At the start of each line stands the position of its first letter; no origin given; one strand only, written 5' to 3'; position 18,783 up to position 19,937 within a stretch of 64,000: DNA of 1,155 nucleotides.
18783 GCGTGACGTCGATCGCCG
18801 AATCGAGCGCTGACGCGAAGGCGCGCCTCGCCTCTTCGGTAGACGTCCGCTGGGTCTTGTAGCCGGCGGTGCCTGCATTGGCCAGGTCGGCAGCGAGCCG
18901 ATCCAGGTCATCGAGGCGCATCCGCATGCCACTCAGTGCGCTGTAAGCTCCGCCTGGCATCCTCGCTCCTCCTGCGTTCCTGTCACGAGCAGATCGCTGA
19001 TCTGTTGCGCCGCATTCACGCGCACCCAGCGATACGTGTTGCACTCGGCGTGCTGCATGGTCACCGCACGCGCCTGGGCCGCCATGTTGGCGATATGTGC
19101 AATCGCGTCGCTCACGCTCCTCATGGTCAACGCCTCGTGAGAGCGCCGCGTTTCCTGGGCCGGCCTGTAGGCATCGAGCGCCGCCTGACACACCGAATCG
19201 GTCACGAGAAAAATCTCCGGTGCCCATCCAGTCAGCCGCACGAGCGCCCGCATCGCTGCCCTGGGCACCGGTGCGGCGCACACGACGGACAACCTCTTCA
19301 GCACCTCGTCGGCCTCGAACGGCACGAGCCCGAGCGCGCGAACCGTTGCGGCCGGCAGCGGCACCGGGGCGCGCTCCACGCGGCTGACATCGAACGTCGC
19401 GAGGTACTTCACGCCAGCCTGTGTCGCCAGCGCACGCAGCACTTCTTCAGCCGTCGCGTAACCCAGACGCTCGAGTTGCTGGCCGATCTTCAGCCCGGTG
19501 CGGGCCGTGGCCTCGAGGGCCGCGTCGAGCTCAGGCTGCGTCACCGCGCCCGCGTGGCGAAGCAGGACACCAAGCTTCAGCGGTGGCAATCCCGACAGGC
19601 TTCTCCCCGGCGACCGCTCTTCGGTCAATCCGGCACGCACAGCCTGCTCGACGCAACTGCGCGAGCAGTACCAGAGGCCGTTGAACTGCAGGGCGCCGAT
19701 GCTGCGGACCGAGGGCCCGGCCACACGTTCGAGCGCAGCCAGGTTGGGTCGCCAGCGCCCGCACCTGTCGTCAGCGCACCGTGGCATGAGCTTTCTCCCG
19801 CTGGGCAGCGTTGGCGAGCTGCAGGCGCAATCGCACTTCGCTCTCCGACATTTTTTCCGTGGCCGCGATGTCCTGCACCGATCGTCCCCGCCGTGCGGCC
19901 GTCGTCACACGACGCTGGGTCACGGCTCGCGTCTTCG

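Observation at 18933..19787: Stand-alone MshEN-like (putative c-di-GMP-binding) protein translationally embedded in the flagellar operon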

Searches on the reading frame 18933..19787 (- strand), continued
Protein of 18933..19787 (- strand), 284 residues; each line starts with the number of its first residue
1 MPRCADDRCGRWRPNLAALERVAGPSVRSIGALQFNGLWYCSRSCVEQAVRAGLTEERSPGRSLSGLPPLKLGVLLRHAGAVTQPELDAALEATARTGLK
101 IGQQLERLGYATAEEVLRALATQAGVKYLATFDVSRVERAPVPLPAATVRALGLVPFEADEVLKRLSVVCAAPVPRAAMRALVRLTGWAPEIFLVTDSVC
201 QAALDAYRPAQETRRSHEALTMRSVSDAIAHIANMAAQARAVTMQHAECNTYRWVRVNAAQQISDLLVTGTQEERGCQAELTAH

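Call 29: fold_search(model_id=the predicted structure, library=pdb)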
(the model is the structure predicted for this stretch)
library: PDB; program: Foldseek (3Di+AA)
matches with E <= 10: 578; with E <= 0.001: 20
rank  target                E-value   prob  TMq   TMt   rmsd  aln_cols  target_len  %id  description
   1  5htl_B                5.2e-09  1.00  0.40  0.76   3.0       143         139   26  Structure of MshE with cdg (released 2016-10-05)
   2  5htl_A                4.2e-08  1.00  0.39  0.71   3.4       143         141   26  Structure of MshE with cdg (released 2016-10-05)
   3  9glg_A                6.9e-08  1.00  0.38  0.73   4.3       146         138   25  X-ray structure of the Thermus thermophilus Q218E mutant of the PilF-GSPIIB domain in the c-di-GMP bound state (released 2025-06-25)
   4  9gl5_A                8.2e-08  1.00  0.38  0.72   4.3       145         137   26  X-ray structure of the Thermus thermophilus Q190E mutant of the PilF-GSPIIB domain in the c-di-GMP bound state (released 2025-06-25)
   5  8pdk_A                1.0e-07  1.00  0.37  0.71   4.4       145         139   26  X-ray structure of the Thermus thermophilus PilF-GSPIIB domain in the c-di-GMP bound state (released 2024-06-26)
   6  8pe0_A                1.3e-07  1.00  0.38  0.71   4.4       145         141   26  X-ray structure of the Thermus thermophilus K167L mutant of the PilF-GSPIIB domain in the c-di-GMP bound state (released 2024-06-26)
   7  8pfa_A                1.5e-07  1.00  0.38  0.72   4.6       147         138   25  X-ray structure of the Thermus thermophilus K167R mutant of the PilF-GSPIIB domain in the c-di-GMP bound state (released 2024-06-26)
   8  9glg_B                2.6e-07  1.00  0.39  0.75   3.9       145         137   26  X-ray structure of the Thermus thermophilus Q218E mutant of the PilF-GSPIIB domain in the c-di-GMP bound state (released 2025-06-25)
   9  8pdk_B                4.9e-07  1.00  0.39  0.75   3.8       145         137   26  X-ray structure of the Thermus thermophilus PilF-GSPIIB domain in the c-di-GMP bound state (released 2024-06-26)
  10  8pfa_B                5.2e-07  1.00  0.38  0.74   4.0       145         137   26  X-ray structure of the Thermus thermophilus K167R mutant of the PilF-GSPIIB domain in the c-di-GMP bound state (released 2024-06-26)
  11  8pkz_MODEL_1_A        6.3e-07  1.00  0.39  0.70   6.3       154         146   25  NMR solution structure of PilF-GSPIIB in the c-di-GMP bound state (released 2024-07-10)
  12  9g1w_MODEL_1_A        1.1e-06  1.00  0.33  0.53   6.4       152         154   24  NMR solution structure of the Thermus thermophilus PilF-GSPIIA domain (released 2025-05-21)
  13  7lkm_B                4.0e-06  1.00  0.35  0.60   4.8       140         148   19  The PilB(N-terminal_P70S mutant)-PilZ complex of the Type IV pilus from Xanthomonas citri (released 2021-08-11)
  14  7lkn_A                4.0e-06  1.00  0.34  0.59   4.6       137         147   20  The PilB(N-terminal_P70S mutant)-PilZ complex (SeMet) (released 2021-08-11)
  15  7lko_A                5.1e-06  1.00  0.34  0.59   4.7       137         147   20  The PilB(N-terminal)-PilZ complex of the Type IV pilus from Xanthomonas citri (2.9 A) (released 2021-08-11)
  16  7lkm_A                8.7e-06  1.00  0.36  0.62   4.3       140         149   19  The PilB(N-terminal_P70S mutant)-PilZ complex of the Type IV pilus from Xanthomonas citri (released 2021-08-11)
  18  2d28                  1.2e-05  1.00  0.34  0.59   4.4       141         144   16  Structure of the N-terminal domain of XpsE (crystal form P43212) (released 2005-09-20)
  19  2d27                  8.0e-05  1.00  0.29  0.50  13.1       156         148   17  Structure of the N-terminal domain of XpsE (crystal form I4122) (released 2005-09-20)
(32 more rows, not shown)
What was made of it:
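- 19158..19418 (-): MshEN_C alpha/beta subdomain (residues 124-210). Foldseek finds 5htl (MshE with c-di-GMP) at E 5e-9, TM 0.76 over 143 columns (call 29).
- On MshEN domain (PF05157 / NF053729), c-di-GMP-binding type: Foldseek finds 5htl at E 5e-9, TM 0.76 (call 29).
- Non-binding MshEN homologues such as XpsE (PDB 2d27, 2d28) and the Xanthomonas PilB N-terminal domain that docks PilZ (7lkm, 7lko) are also structural hits (call 29).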

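Call 30: search_protein_representatives(alignment_id=A3)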
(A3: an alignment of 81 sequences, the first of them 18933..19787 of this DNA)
Query: 81 sequences, 275 profile positions. Proteins with E-value up to 0.001 (for the whole library): 8954; up to 1e-10: 831; up to 1e-30: 95. The best 150 are listed.
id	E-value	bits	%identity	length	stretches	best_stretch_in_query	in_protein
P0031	3.2e-125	433.5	-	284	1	1-275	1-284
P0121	5.8e-101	354.0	-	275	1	1-275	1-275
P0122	1.0e-99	349.9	-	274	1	1-275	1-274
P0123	3.9e-90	318.5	-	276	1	1-275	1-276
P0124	1.6e-85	303.3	-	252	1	25-275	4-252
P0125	2.7e-85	302.6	-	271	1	1-271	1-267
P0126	3.9e-85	302.0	-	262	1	1-264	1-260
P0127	2.3e-79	283.1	-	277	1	1-273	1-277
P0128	5.5e-79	281.9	-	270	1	1-273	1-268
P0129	8.5e-78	278.0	-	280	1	1-264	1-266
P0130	1.3e-73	264.2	-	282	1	1-273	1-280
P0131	3.5e-73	262.8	-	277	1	1-273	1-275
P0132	7.2e-73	261.8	-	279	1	1-275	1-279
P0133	9.6e-73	261.4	-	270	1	12-274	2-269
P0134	4.8e-72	259.1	-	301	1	1-274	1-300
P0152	2.4e-64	233.9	-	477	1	1-270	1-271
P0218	8.8e-29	117.2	-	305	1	4-263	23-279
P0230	5.7e-26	108.0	-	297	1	4-251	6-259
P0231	6.1e-26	107.9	-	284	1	3-264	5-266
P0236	1.5e-24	103.4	-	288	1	1-260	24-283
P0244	2.0e-23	99.7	-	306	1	1-261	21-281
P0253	6.7e-22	94.7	-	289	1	3-262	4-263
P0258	1.1e-21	93.9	-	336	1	2-268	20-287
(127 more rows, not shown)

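Call 33: find_encoding_contigs(protein=P0236, flank=8000, max_places=3)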
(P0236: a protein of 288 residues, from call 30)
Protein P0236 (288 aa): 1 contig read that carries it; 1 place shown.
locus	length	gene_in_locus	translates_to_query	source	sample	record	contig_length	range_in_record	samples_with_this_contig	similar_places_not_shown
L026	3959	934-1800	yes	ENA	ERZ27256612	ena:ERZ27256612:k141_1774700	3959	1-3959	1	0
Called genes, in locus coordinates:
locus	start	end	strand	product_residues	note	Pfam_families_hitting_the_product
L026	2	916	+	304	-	?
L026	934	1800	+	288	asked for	-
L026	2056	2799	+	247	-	PF08668:HDOD, PF01966:HD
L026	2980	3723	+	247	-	PF00460:Flg_bb_rod, PF22692:LlgE_F_G_D1, PF06429:Flg_bbr_C (weak)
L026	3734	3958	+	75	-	?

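Call 34: find_encoding_contigs(protein=P0231, flank=8000, max_places=3)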
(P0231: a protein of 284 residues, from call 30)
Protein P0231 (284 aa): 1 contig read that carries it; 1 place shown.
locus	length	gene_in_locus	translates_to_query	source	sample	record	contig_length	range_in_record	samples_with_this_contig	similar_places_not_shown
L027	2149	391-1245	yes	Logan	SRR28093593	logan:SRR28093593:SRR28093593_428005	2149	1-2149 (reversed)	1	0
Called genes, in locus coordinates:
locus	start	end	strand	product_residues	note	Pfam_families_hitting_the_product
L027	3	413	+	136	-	?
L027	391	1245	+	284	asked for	PF05157:MshEN (weak)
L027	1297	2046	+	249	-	PF22692:LlgE_F_G_D1, PF06429:Flg_bbr_C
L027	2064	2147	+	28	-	?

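Call 40: find_encoding_contigs(protein=P0253, flank=8000, max_places=3)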
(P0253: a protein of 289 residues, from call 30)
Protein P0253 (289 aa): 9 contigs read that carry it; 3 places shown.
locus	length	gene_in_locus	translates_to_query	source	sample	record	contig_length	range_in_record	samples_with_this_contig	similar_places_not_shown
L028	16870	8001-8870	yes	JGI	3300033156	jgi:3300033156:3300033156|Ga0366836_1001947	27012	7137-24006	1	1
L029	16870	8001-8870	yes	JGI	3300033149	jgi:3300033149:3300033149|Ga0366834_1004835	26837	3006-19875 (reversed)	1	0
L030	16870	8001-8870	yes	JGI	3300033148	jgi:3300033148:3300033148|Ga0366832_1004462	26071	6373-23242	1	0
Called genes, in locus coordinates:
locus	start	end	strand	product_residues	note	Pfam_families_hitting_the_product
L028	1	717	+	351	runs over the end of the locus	PF01312:Bac_export_2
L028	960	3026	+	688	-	PF00771:FHIPEP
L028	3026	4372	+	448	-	PF25199:nSTAND_NTPase5 (weak), PF00448:SRP54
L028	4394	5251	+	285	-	PF06564:CBP_BcsQ, PF07015:VirC1 (faint), PF10609:ParA, PF13614:AAA_31, PF00142:Fer4_NifH (weak), PF01656:CbiA, PF09140:MipZ (faint)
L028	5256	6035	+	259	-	PF04542:Sigma70_r2, PF04539:Sigma70_r3 (faint), PF08281:Sigma70_r4_2, PF04545:Sigma70_r4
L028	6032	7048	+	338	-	PF02154:FliM, PF01052:FliMN_C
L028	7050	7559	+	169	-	PF01052:FliMN_C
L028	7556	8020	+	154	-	-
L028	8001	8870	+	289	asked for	PF05157:MshEN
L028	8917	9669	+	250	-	PF00460:Flg_bb_rod (weak), PF22692:LlgE_F_G_D1, PF06429:Flg_bbr_C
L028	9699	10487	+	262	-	PF00460:Flg_bb_rod, PF22692:LlgE_F_G_D1, PF06429:Flg_bbr_C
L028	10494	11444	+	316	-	PF13144:ChapFlgA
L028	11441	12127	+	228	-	PF02107:FlgH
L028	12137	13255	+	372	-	PF02119:FlgI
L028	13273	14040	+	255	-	PF10135:Rod-binding, PF01551:Peptidase_M23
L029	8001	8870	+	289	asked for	PF05157:MshEN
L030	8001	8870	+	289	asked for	PF05157:MshEN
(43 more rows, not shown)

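Call 41: find_encoding_contigs(protein=P0244, flank=8000, max_places=3)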
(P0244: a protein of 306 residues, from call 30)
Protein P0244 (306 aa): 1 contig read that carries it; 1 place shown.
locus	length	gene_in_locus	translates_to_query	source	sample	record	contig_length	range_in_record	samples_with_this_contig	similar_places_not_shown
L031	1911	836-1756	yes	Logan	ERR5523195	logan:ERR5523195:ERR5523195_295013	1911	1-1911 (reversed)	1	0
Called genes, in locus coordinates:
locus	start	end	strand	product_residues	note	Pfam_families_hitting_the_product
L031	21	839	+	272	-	PF01052:FliMN_C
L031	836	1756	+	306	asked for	-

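Call 42: find_encoding_contigs(protein=P0230, flank=8000, max_places=3)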
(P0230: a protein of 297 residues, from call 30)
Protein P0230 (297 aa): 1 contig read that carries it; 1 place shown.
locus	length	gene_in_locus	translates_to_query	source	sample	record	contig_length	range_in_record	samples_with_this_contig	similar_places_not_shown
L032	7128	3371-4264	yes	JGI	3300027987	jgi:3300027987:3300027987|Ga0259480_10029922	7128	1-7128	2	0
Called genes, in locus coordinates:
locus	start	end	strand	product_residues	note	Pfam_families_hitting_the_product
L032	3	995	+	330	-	?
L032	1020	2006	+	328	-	PF28396:SepQ_C (weak), PF01052:FliMN_C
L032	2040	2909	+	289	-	PF08668:HDOD, PF01966:HD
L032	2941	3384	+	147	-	PF10975:DUF2802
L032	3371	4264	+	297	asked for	PF05157:MshEN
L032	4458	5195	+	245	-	PF00460:Flg_bb_rod, PF22692:LlgE_F_G_D1, PF06429:Flg_bbr_C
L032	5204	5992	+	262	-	PF00460:Flg_bb_rod, PF22692:LlgE_F_G_D1, PF06429:Flg_bbr_C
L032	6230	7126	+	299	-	?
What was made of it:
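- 19771..20169 (-): Upstream partner gene: 132-aa FipA-like protein (hydrophobic N-terminal stretch read as a TM helix, central conserved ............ segment, DUF2802-like C-terminal domain). Overlaps the ZnF-MshEN gene by 17 nt. The gene in the same position in L032 is DUF2802 (call 42).
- On FipA / DUF2802 (applies to the upstream ORF 19771..20169): The L032 counterpart is annotated DUF2802 (call 42).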

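Call 74: find_encoding_contigs(protein=P0152, flank=6000, max_places=2)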
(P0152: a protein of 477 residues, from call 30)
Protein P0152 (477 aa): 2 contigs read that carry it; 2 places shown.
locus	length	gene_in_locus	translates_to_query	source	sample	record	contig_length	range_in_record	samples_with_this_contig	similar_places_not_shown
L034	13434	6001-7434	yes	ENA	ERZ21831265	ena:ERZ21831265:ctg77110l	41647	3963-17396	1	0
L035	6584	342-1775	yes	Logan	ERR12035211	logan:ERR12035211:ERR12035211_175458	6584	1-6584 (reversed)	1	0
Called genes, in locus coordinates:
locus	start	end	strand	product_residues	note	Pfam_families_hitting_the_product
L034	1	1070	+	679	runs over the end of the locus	PF00771:FHIPEP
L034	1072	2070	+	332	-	PF00448:SRP54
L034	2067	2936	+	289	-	PF00142:Fer4_NifH, PF01656:CbiA, PF06564:CBP_BcsQ (faint), PF10609:ParA, PF13614:AAA_31, PF10609:ParA (weak)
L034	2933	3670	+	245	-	PF04542:Sigma70_r2, PF04539:Sigma70_r3 (weak), PF04545:Sigma70_r4, PF08281:Sigma70_r4_2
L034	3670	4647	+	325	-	PF02154:FliM, PF01052:FliMN_C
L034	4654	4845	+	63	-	-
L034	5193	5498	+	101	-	PF01052:FliMN_C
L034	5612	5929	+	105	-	-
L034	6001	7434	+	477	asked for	-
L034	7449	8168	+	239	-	PF22692:LlgE_F_G_D1, PF06429:Flg_bbr_C (weak)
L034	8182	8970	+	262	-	PF00460:Flg_bb_rod, PF22692:LlgE_F_G_D1, PF06429:Flg_bbr_C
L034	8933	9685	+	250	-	PF13144:ChapFlgA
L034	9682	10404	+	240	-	PF02107:FlgH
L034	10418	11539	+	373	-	PF02119:FlgI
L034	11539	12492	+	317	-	PF01551:Peptidase_M23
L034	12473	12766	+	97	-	PF04316:FlgM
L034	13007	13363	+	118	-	-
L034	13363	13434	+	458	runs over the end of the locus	PF00460:Flg_bb_rod (weak), PF22638:FlgK_D1, PF06429:Flg_bbr_C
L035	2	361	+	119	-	?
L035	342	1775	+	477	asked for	-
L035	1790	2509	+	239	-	PF22692:LlgE_F_G_D1, PF06429:Flg_bbr_C (weak)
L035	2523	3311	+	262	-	PF00460:Flg_bb_rod, PF22692:LlgE_F_G_D1, PF06429:Flg_bbr_C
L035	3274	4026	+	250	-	PF13144:ChapFlgA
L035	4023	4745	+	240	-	PF02107:FlgH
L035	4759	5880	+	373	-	PF02119:FlgI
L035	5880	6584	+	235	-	?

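Call 75: find_encoding_contigs(protein=P0218, flank=6000, max_places=2)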
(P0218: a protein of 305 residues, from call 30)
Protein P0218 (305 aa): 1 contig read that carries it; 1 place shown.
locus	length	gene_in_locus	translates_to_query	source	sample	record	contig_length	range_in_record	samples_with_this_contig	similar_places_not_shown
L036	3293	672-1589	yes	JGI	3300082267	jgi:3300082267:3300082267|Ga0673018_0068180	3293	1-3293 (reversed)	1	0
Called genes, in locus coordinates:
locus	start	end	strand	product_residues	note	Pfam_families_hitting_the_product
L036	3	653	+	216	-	?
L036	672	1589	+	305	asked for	-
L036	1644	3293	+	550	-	?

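Call 76: find_encoding_contigs(protein=P0258, flank=6000, max_places=2)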
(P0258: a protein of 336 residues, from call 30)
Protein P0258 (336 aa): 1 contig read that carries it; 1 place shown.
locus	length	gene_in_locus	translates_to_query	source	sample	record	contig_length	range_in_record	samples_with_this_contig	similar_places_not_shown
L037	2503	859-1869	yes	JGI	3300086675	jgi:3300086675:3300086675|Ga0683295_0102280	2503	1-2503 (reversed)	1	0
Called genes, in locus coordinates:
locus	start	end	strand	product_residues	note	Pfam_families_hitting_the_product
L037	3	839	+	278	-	?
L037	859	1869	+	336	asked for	-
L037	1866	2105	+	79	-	-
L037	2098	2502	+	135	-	?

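Call 77: search_protein_families(library=pfam, proteins=[L036:3-653:+, L036:1644-3293:+, L037:3-839:+, L037:1866-2105:+, L037:2098-2502:+, L034:5612-5929:+, L035:2-361:+], max_evalue=0.01)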
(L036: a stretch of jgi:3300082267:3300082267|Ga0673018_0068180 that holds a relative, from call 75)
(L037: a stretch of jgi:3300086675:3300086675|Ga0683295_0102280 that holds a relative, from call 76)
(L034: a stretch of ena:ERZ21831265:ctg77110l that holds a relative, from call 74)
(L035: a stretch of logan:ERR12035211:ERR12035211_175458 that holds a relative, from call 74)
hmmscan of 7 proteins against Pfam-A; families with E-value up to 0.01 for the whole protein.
L036:3-653:+ (216 aa): 2 families
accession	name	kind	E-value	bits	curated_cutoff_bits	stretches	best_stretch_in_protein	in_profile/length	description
PF00072.30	Response_reg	-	3e-27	95.4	30.2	1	9-118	1-110/111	Response regulator receiver domain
PF00486.34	Trans_reg_C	-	3.1e-15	56.4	26.2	1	152-202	2-52/77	Transcriptional regulatory protein, C terminal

L036:1644-3293:+ (550 aa): 4 families
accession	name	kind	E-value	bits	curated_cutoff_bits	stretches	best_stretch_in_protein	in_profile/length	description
PF00912.28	Transgly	-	5.2e-62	208.9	27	1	72-244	4-177/178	Transglycosylase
PF00905.27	Transpeptidase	-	1.3e-16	61.2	22.1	1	433-549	1-123/299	Penicillin binding protein transpeptidase domain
PF17092.11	PCB_OB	-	0.00044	21.4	27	1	354-413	26-98/111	Penicillin-binding protein OB-like domain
PF11137.13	DUF2909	-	0.0068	16.7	31.4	0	4-41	23-60/60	Protein of unknown function (DUF2909)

L037:3-839:+ (278 aa): 2 families
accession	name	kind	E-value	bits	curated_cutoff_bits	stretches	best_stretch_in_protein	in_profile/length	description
PF01052.25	FliMN_C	-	5.7e-22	77.9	23.8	1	202-272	2-72/73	Type III flagellar switch regulator (C-ring) FliN C-term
PF13690.11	CheX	-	0.0089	16.5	27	0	66-136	4-67/94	Chemotaxis phosphatase CheX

L037:1866-2105:+ (79 aa): 0 families

L037:2098-2502:+ (135 aa): 2 families
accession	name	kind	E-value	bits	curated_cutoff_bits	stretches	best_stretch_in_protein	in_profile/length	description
PF22692.1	LlgE_F_G_D1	-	2.9e-13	50.2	27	1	88-129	1-43/64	Flagellar hook protein FlgE/F/G D1 domain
PF00460.25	Flg_bb_rod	-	6.2e-07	29.7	20.7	1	8-35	4-31/31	Flagella basal body rod protein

L034:5612-5929:+ (105 aa): 0 families

L035:2-361:+ (119 aa): 0 families
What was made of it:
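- One distant family member (L036) lies outside any flagellar cluster (calls 75, 77).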

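Call 78: search_protein_families(library=ncbifam, alignment_id=A6, max_evalue=0.00001)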
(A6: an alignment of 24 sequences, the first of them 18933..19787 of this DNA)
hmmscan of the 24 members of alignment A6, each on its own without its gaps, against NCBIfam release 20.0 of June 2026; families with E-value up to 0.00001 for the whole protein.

A. member 1, window:18933-19787:- (284 aa): 3 families
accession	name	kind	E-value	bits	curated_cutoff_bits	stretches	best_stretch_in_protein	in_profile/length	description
NF053729.1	c-di-GMP_motif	domain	5.5e-11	42.1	38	1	71-123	1-53/53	cyclic di-GMP-binding domain-containing protein, MshE-related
NF012033.0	PRK15489.1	equivalog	2.3e-10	39.3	537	1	69-248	490-664/703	glycosyl transferase family protein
NF008411.1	PRK11234.1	equivalog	1.2e-07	30.5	1170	1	72-245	484-654/723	cyclic di-3',5'-guanylate-activated glycosyltransferase NfrB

B. families by the number of members that match (of 24 scanned): 5 families
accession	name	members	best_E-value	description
NF053729.1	c-di-GMP_motif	24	5.3e-18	cyclic di-GMP-binding domain-containing protein, MshE-related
NF012033.0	PRK15489.1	24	5.7e-16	glycosyl transferase family protein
NF008411.1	PRK11234.1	23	2e-18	cyclic di-3',5'-guanylate-activated glycosyltransferase NfrB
TIGR02538.1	type_IV_pilB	12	1.1e-12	type IV-A pilus assembly ATPase PilB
TIGR03029.1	EpsG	2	4.4e-07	chain length determinant protein tyrosine kinase EpsG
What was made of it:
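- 19419..19577 (-): MshEN_N: two 24-residue c-di-GMP-binding repeats with a 5-residue linker (residues 71-123). 24 of 24 diverse family members match this model at E<=1e-5 (call 78).
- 24 of 24 match the c-di-GMP motif model at E<=1e-5 (call 78).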

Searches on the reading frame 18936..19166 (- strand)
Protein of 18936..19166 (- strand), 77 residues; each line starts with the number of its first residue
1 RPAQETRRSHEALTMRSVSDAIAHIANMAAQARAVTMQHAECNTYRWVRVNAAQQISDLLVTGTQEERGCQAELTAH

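Call 59: predict_structure(alignment_id=A5)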
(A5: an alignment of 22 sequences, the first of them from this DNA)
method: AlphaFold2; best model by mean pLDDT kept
length: 77 residues; sequences in the alignment: 22
mean_pLDDT: 80.4   pTM: 0.67
mean pLDDT of the five models: 80.4, 79.2, 79.0, 77.4, 75.9
residues with pLDDT >= 90: 37; 70-90: 20; 50-70: 15; < 50: 5
segments of 3 or more residues with pLDDT < 50: none
pLDDT, mean of each block of 10 residues (from residue 1): 66 91 93 90 87 92 64 52
secondary structure, 60 per line:
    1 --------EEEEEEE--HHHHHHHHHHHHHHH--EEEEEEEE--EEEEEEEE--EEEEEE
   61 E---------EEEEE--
elements in order: E9-15 H18-32 E35-42 E45-52 E55-61 E71-75

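Call 61: fold_search(model_id=the predicted structure, library=pdb)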
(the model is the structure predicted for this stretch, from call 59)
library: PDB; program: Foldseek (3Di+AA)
matches with E <= 10: 983; with E <= 0.001: 0
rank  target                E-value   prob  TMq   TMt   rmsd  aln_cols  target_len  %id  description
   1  4nlc                  2.6e-01  0.33  0.36  0.11   8.3        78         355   14  Crystal structure of the catalytic core of RRP6 from Trypanosoma brucei, mutant C496S (released 2014-03-26)
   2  3oa4                  3.0e-01  0.80  0.48  0.30   4.1        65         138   11  CRYSTAL STRUCTURE OF hypothetical protein BH1468 from Bacillus halodurans C-125 (released 2010-08-18)
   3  3dz8                  3.2e-01  0.47  0.41  0.22   4.9        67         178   12  Crystal structure of human Rab3B GTPase bound with GDP (released 2008-08-12)
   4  5uhj_A                3.6e-01  0.47  0.41  0.29   6.4        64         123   14  The crystal structure of a natural product biosynthetic enzyme from Streptomyces sp. CB03234 (released 2017-01-25)
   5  5hac_B                3.6e-01  0.44  0.38  0.14   6.1        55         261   11  Crystal structure of Proliferating Cell Nuclear Antigen from Leishmania donovani at 2.95 A resolution (released 2016-03-23)
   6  3hdp                  3.6e-01  0.41  0.39  0.24   7.8        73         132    7  Crystal structure of the NI(II)-bound Glyoxalase-I from Clostridium acetobutylicum (released 2009-05-26)
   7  4nlb                  3.6e-01  0.25  0.34  0.10   8.5        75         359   15  Crystal structure of the catalytic core of RRP6 from Trypanosoma brucei (released 2014-03-26)
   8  2p7l_E                3.8e-01  0.77  0.50  0.32   7.2        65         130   12  Crystal structure of monoclinic form of genomically encoded fosfomycin resistance protein, FosX, from Listeria monocyt (released 2007-07-17)
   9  2p7q_B                3.8e-01  0.75  0.49  0.34   7.2        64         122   12  Crystal structure of E126Q mutant of genomically encoded fosfomycin resistance protein, FosX, from Listeria monocytoge (released 2007-07-17)
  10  5uhj_B                3.8e-01  0.47  0.42  0.29   6.3        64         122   14  The crystal structure of a natural product biosynthetic enzyme from Streptomyces sp. CB03234 (released 2017-01-25)
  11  8ova_Bp               4.1e-01  0.47  0.38  0.38   4.0        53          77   11  CRYO-EM STRUCTURE OF TRYPANOSOMA BRUCEI PROCYCLIC FORM 80S RIBOSOME : PARENTAL STRAIN (released 2023-11-29)
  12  4v6x_Ck               4.4e-01  0.47  0.38  0.42   3.7        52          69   12  Structure of the human 80S ribosome (released 2014-07-09)
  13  6qh4_A                4.7e-01  0.63  0.44  0.29   4.3        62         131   18  Crystal structure of human Methylmalonyl-CoA epimerase (MCEE) p.Arg143Cys variant (released 2019-02-27)
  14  8ove_Bp               4.7e-01  0.47  0.38  0.39   4.0        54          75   11  CRYO-EM STRUCTURE OF TRYPANOSOMA BRUCEI PROCYCLIC FORM 80S RIBOSOME : TB11CS6H1 snoRNA mutant (released 2023-11-29)
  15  9bh5_Ck               4.7e-01  0.38  0.35  0.38   4.3        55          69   13  High-resolution C. elegans 80S ribosome structure - class 1 (released 2024-09-04)
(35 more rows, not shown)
